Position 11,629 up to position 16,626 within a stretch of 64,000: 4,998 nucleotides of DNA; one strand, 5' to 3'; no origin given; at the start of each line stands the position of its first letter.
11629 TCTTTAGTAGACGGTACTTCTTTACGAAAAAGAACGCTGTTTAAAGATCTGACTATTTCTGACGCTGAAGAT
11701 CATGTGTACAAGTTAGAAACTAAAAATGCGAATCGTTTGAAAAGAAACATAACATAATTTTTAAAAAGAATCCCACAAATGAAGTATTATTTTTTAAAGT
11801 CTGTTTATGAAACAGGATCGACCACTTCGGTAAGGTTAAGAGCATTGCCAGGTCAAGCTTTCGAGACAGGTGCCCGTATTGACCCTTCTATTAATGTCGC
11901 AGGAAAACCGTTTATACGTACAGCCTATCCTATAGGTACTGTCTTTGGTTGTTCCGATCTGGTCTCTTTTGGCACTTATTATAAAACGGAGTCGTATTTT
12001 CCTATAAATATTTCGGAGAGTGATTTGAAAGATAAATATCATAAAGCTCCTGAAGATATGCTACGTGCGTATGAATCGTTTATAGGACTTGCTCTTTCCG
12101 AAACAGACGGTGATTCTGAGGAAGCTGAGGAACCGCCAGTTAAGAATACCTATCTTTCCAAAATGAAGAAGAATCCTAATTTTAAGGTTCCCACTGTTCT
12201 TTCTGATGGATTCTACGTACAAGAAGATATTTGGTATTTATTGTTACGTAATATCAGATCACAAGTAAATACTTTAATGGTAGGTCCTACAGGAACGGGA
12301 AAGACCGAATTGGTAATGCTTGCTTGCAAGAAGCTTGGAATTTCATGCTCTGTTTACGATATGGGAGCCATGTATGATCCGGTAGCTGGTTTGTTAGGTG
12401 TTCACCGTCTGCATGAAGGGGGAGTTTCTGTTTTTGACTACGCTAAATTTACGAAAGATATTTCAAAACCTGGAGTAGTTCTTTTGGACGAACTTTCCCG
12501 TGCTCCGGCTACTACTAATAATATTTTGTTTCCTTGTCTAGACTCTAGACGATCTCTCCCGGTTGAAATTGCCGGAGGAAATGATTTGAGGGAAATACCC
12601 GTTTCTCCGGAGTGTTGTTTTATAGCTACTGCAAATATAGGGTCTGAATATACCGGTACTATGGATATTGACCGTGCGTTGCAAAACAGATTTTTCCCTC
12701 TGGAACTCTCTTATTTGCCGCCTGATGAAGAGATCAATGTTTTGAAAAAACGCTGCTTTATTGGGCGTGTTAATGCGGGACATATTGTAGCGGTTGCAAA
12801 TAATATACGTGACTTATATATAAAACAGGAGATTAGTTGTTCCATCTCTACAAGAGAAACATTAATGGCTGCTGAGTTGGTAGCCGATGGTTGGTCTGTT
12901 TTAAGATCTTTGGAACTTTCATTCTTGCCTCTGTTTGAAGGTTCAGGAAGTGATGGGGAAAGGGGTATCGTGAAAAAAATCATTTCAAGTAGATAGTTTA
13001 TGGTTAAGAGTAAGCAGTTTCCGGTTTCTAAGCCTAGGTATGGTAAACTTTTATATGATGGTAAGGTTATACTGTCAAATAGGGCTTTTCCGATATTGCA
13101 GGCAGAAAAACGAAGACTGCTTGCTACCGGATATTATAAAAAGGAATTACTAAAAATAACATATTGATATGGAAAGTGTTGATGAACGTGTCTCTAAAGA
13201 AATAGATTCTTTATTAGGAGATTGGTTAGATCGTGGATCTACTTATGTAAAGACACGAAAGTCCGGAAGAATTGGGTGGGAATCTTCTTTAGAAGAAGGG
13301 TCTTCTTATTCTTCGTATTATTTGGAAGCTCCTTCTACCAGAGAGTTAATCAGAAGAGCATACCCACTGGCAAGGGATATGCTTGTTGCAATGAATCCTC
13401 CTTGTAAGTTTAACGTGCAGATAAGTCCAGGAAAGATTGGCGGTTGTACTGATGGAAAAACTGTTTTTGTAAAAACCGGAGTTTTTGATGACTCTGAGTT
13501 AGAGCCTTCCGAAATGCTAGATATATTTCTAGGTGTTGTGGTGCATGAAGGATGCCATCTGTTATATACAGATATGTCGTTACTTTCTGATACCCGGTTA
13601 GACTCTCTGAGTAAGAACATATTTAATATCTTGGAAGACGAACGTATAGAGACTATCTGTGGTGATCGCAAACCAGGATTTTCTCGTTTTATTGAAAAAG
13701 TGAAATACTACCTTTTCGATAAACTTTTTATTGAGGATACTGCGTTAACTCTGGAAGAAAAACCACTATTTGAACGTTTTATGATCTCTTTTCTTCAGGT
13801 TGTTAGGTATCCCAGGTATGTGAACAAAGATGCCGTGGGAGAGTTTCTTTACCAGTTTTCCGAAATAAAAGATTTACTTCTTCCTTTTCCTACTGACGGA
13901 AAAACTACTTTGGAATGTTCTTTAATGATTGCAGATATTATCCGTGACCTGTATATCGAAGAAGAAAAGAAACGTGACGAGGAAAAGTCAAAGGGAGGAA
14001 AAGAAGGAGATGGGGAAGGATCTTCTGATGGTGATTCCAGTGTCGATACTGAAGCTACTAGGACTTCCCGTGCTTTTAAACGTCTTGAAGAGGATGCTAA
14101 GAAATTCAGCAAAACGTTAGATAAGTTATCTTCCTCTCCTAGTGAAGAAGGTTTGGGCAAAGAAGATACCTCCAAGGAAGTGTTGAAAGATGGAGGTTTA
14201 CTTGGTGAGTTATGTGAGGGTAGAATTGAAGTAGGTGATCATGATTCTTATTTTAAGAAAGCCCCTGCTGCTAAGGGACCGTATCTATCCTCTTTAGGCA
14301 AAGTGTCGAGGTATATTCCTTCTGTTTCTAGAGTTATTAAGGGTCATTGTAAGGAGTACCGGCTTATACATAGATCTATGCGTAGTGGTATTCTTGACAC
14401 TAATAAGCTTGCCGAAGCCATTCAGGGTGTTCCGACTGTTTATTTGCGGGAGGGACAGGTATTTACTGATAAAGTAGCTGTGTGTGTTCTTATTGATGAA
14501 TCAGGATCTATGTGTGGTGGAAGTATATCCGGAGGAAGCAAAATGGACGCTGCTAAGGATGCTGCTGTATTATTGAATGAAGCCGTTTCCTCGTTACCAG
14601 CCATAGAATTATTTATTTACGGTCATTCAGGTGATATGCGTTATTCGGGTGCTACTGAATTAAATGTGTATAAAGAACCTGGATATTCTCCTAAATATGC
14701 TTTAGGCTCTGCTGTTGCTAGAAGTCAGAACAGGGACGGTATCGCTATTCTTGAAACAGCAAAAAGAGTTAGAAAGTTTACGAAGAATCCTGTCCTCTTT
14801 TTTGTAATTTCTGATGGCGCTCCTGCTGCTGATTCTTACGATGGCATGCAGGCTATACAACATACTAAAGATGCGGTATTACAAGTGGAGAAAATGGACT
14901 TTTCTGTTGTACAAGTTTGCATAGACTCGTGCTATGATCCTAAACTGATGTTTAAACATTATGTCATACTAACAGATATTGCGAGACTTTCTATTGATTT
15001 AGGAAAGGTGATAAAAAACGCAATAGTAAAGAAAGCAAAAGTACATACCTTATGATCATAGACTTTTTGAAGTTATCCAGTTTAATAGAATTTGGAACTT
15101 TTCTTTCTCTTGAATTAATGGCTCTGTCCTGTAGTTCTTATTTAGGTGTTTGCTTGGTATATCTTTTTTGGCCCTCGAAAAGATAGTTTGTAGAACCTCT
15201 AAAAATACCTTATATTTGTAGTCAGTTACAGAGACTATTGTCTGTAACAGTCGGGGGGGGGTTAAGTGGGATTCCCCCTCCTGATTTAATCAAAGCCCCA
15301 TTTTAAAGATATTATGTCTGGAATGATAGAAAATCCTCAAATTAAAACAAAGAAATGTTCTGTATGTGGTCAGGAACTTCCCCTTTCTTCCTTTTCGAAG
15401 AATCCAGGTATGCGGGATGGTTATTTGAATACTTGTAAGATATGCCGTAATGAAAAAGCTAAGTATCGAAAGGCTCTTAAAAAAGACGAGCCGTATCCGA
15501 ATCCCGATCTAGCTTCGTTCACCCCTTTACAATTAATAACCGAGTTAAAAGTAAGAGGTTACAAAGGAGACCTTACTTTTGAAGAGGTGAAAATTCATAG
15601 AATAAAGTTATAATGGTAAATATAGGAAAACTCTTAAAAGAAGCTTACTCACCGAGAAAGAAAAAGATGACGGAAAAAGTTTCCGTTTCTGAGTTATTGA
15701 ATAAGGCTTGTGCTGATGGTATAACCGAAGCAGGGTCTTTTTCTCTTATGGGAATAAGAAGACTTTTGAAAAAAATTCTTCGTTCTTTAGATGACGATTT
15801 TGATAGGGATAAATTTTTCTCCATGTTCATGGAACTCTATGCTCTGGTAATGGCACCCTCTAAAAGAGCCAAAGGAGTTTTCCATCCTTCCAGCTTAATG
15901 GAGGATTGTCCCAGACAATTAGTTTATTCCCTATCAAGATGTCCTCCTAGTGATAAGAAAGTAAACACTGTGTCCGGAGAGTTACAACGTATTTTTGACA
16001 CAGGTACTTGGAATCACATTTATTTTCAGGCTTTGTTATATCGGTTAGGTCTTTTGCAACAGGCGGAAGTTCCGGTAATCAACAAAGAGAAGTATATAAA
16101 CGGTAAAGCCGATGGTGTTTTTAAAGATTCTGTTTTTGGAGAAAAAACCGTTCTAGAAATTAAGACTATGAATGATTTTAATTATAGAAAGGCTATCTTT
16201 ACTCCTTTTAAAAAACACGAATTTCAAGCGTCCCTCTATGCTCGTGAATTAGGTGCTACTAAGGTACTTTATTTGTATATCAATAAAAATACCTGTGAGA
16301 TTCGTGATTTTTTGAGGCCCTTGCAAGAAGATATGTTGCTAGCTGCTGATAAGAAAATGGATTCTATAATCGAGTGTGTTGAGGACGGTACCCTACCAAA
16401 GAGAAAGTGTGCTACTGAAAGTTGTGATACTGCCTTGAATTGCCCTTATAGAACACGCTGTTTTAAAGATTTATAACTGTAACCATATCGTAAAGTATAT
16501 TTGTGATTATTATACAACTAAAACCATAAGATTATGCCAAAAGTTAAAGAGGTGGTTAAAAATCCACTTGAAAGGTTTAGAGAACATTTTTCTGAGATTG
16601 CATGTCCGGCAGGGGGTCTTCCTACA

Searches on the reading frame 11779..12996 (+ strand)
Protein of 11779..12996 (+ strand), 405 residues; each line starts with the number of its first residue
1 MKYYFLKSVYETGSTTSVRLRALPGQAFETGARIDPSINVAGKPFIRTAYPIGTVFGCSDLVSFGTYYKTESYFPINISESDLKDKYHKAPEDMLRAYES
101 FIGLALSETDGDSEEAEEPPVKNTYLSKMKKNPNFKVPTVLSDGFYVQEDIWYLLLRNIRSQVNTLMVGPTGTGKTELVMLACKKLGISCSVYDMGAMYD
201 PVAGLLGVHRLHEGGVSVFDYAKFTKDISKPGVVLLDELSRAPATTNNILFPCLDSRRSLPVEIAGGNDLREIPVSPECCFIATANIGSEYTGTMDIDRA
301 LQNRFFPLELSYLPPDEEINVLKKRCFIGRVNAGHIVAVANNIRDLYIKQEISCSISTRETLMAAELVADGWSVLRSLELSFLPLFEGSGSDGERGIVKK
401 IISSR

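Call 59: search_protein_families(library=pfam, proteins=[window:11779-12996:+], max_evalue=0.001)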
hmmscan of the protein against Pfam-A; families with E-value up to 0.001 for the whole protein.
window:11779-12996:+ (405 aa): 4 families
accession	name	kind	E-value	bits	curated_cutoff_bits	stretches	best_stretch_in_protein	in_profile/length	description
PF07728.20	AAA_5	-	3.3e-13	50.3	22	1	165-305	2-139/139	AAA domain (dynein-related subfamily)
PF00004.35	AAA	-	1.1e-05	26.3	21.2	1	166-305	2-123/131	ATPase family associated with various cellular activities (AAA)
PF08406.16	CbbQ_C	-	5.4e-05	23.8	20.6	1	318-379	1-61/85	CbbQ/NirQ/NorQ C-terminal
PF20030.5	bpMoxR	-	9.1e-05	22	27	1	141-258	10-125/205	MoxR domain in the MoxR-vWA-beta-propeller ternary systems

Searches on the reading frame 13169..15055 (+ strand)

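Call 59: search_protein_families(library=pfam, proteins=[window:13169-15055:+], max_evalue=0.001)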
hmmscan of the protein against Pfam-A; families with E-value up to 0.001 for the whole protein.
window:13169-15055:+ (628 aa): 0 families

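Call 79: search_protein_families(library=ncbifam, proteins=[window:13169-15055:+], max_evalue=0.01)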
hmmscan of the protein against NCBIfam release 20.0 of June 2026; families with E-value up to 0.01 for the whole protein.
window:13169-15055:+ (628 aa): 0 families

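Call 81: search_protein_families(library=phrogs, proteins=[window:13169-15055:+], max_evalue=0.001)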
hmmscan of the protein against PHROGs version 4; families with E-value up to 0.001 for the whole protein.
window:13169-15055:+ (628 aa): 2 families
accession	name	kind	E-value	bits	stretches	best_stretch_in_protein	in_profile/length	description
phrog_1576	-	unknown function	1.3e-13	51.5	2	115-194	60-138/729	-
phrog_17276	-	moron, auxiliary metabolic gene and host takeover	3.2e-05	23.6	1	406-578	369-537/580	aerobic cobaltochelatase CobT subunit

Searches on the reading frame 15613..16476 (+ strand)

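Call 59: search_protein_families(library=pfam, proteins=[window:15613-16476:+], max_evalue=0.001)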
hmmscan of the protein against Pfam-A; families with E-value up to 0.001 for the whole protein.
window:15613-16476:+ (287 aa): 0 families

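Call 81: search_protein_families(library=phrogs, proteins=[window:15613-16476:+], max_evalue=0.001)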
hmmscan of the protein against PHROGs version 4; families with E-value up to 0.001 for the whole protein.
window:15613-16476:+ (287 aa): 3 families
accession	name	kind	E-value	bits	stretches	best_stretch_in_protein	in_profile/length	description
phrog_1706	-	DNA, RNA and nucleotide metabolism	4.4e-32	112.7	1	58-286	15-245/293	CRISPR/Cas system associated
phrog_2506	-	DNA, RNA and nucleotide metabolism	6.8e-23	82.4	1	80-285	84-335/342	exonuclease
phrog_1990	-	DNA, RNA and nucleotide metabolism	2.8e-21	77.1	1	80-286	28-238/290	Cas4-domain exonuclease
